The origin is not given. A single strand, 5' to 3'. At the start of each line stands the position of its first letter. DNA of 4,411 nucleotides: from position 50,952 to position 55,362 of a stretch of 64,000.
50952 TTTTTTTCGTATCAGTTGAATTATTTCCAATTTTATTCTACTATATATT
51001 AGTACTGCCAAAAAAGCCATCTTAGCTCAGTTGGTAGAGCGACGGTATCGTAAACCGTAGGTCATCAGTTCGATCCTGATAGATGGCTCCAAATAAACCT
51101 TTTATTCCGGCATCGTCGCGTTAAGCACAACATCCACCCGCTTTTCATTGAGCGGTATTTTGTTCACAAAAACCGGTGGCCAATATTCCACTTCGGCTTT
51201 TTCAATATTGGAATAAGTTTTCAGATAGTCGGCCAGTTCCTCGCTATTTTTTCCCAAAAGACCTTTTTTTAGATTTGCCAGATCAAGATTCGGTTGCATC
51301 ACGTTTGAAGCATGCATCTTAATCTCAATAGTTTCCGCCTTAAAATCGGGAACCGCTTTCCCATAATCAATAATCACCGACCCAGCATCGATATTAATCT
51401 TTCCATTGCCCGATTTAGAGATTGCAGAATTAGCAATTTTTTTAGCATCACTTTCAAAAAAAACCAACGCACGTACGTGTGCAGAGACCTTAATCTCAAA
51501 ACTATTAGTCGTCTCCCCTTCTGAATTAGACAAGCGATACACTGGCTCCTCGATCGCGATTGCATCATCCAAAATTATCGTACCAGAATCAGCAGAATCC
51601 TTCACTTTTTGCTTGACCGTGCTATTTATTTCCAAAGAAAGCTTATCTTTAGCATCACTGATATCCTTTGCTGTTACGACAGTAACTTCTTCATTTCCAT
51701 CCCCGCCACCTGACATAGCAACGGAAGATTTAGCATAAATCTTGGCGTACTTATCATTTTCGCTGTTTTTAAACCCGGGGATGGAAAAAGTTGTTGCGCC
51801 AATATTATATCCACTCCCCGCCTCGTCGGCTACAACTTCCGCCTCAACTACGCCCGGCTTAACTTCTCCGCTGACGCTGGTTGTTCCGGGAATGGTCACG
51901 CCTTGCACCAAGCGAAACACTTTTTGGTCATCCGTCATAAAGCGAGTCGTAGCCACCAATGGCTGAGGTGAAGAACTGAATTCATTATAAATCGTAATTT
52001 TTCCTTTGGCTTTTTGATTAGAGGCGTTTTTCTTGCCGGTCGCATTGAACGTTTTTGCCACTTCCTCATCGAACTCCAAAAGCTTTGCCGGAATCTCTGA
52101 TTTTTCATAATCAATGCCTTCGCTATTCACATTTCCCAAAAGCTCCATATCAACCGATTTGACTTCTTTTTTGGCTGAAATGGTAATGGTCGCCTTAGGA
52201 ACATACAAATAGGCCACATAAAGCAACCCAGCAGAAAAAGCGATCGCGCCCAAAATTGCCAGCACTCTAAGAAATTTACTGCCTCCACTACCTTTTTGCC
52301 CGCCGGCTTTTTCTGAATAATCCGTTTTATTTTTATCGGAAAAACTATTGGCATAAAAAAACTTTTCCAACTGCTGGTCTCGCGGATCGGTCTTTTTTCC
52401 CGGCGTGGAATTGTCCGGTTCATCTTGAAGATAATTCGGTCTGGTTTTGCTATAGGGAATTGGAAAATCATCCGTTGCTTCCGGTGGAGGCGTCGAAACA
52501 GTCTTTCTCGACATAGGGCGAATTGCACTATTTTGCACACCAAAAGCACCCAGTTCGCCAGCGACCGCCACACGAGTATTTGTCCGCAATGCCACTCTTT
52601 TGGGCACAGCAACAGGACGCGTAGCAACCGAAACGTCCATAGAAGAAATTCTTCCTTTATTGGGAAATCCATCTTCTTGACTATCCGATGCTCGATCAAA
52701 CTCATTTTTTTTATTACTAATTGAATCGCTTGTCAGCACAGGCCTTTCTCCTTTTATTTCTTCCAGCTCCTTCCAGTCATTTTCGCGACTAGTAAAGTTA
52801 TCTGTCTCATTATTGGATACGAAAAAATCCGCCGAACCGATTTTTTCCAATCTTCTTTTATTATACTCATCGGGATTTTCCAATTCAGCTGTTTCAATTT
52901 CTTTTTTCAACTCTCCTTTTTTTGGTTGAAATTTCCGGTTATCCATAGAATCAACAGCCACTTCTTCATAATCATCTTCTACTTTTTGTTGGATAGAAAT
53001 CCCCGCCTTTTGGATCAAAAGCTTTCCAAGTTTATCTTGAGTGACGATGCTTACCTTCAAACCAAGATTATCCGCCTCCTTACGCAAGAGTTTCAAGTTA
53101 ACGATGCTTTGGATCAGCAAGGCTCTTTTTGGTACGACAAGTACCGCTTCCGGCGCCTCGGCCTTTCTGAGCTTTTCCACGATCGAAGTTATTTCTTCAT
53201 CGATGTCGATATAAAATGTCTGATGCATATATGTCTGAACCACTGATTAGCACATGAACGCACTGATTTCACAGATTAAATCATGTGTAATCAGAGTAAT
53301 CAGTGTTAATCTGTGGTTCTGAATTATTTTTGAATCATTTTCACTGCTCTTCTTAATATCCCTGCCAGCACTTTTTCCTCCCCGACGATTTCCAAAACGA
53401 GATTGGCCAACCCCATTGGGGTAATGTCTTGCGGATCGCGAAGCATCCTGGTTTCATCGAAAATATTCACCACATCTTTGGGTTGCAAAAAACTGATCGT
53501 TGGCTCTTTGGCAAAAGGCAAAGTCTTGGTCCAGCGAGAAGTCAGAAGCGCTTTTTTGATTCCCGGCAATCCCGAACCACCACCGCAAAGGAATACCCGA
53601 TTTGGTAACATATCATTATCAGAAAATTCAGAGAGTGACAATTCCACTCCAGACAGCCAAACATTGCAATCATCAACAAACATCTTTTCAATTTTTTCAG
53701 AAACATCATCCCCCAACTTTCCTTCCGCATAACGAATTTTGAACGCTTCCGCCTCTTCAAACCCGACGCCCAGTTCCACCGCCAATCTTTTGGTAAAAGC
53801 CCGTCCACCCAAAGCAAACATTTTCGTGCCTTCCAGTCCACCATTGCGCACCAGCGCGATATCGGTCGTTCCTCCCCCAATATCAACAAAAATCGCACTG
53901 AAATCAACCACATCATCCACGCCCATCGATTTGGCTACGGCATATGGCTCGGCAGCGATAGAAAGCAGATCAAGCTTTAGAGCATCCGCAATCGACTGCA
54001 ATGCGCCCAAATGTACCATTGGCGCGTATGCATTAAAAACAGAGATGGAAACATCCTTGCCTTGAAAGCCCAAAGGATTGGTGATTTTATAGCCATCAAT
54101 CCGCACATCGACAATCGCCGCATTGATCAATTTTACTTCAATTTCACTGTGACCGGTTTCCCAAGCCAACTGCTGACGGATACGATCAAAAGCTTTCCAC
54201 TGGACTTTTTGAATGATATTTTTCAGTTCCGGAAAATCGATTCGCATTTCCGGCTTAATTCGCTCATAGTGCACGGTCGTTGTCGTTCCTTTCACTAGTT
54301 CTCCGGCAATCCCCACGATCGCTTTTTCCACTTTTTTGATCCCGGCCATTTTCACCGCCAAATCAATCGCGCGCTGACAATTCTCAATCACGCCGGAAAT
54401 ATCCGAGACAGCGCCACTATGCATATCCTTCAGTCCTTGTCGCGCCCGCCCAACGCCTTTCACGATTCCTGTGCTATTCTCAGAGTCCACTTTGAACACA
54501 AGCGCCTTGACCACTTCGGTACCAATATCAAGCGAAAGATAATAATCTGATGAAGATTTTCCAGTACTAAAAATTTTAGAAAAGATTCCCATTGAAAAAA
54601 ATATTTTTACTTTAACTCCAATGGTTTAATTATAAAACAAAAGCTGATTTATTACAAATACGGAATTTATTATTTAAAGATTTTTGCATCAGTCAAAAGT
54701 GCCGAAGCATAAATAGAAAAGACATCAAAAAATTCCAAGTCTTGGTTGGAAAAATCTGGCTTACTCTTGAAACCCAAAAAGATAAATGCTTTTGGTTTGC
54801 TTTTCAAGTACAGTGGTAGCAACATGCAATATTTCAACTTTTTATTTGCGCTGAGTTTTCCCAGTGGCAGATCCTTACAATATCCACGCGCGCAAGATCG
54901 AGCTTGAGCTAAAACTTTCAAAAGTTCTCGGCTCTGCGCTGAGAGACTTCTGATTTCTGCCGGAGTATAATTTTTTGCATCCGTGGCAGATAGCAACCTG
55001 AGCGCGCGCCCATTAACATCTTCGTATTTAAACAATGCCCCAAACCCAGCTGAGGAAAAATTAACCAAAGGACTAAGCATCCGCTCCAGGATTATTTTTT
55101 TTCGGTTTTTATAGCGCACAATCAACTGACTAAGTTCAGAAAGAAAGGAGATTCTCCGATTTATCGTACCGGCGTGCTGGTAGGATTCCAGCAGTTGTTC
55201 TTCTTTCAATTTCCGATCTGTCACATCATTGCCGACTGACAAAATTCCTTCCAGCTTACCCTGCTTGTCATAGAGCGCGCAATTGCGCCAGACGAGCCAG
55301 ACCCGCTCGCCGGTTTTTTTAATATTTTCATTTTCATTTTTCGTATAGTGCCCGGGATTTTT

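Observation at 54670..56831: GAF/PAS sensor gene interrupted at a G8 homopolymer; one extra G restores a ~750-aa reading frame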

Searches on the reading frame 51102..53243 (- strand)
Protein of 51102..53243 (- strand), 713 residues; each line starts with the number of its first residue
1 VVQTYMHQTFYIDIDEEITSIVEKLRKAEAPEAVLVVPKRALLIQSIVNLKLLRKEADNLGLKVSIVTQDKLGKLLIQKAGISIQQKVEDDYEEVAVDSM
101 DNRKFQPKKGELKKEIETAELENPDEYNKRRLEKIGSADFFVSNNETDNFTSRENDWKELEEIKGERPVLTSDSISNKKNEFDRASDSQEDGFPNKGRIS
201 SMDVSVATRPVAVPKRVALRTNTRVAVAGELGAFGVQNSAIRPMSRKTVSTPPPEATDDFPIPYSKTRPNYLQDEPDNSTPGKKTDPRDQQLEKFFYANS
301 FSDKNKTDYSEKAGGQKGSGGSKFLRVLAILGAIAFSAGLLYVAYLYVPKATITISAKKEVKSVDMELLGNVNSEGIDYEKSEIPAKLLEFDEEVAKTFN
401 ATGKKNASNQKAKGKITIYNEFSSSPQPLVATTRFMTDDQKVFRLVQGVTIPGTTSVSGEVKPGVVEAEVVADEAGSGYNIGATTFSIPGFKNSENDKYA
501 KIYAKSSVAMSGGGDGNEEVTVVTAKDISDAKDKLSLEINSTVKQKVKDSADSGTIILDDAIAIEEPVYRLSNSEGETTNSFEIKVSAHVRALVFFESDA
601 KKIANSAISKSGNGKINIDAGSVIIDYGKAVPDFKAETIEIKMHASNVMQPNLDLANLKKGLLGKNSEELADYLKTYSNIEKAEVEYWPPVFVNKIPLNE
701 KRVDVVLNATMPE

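Call 6: search_protein_families(library=pfam, max_evalue=0.1, proteins=[window:51102-53243:-])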
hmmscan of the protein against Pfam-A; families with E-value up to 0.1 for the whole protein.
window:51102-53243:- (713 aa): 1 family
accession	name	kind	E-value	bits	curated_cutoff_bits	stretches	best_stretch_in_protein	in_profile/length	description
PF04114.19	Gaa1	-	0.091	12.3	28.6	0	621-666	100-143/497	Gaa1-like, GPI transamidase component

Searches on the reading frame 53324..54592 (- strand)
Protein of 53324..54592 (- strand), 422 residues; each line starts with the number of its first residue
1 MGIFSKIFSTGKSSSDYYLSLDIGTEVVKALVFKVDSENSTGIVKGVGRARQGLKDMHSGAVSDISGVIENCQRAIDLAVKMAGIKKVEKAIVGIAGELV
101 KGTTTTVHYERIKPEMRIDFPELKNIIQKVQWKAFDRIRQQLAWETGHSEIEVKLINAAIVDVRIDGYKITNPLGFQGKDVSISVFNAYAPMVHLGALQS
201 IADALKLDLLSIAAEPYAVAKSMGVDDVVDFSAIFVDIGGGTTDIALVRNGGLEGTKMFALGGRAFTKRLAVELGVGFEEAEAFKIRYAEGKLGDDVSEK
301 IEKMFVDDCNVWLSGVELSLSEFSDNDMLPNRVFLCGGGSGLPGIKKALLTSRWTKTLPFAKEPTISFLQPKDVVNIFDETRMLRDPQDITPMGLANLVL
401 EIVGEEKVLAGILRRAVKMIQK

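Call 6: search_protein_families(library=pfam, max_evalue=0.1, proteins=[window:53324-54592:-])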
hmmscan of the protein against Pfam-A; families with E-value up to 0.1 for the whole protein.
window:53324-54592:- (422 aa): 11 families
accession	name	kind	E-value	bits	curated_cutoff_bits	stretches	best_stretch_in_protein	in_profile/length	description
PF14450.12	FtsA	-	3.8e-14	53.6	31.8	1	235-348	2-98/127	Cell division protein FtsA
PF11104.14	PilM_2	-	2.3e-07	30.5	27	1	228-351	177-296/340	Type IV pilus assembly protein PilM;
PF06723.19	MreB_Mbl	-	4.6e-06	26.1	27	1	210-270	124-184/327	MreB/Mbl protein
PF01968.24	Hydantoinase_A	-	0.00028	20.7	22.9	1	195-255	41-103/291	Hydantoinase/oxoprolinase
PF06277.17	EutA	-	0.00062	19.2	27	1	233-265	145-177/475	Ethanolamine utilisation protein EutA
PF00012.26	HSP70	-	0.0037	16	20.6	1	207-281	161-241/599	Hsp70 protein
PF08841.16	DDR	-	0.023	14.2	24.6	1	135-285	35-188/328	Diol dehydratase reactivase ATPase-like domain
PF07311.17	Dodecin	-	0.03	15.1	22.5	0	150-177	35-62/64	Dodecin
PF00370.27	FGGY_N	-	0.033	14.2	28.8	1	17-98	1-78/245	FGGY family of carbohydrate kinases, N-terminal domain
PF13941.12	MutL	-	0.044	13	27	1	232-276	245-291/450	MutL protein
PF22128.2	Alp7A_like_C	-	0.068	13.4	22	0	234-251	3-20/156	Alp7A C-terminal domain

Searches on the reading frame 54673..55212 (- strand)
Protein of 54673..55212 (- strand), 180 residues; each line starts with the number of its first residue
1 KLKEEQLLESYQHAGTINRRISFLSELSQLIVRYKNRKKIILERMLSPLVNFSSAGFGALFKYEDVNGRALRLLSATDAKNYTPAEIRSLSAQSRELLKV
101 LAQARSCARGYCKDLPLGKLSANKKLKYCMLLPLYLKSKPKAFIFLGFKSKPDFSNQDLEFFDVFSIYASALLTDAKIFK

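Call 38: search_protein_families(library=pfam, max_evalue=1, proteins=[window:54673-55212:-])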
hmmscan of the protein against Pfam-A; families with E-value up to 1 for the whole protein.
seq(180 aa): 1 family
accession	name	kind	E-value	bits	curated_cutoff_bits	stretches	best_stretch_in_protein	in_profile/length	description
PF13185.12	GAF_2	-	0.00013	22.6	28.6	1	41-167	7-129/136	GAF domain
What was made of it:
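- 54688..55101 (-): GAF3 (residues 563-700), the C-terminal domain. There is no catalytic or DNA-binding output domain. GAF_2 at 1.3e-4, below the gathering score, on the isolated segment (call 38).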
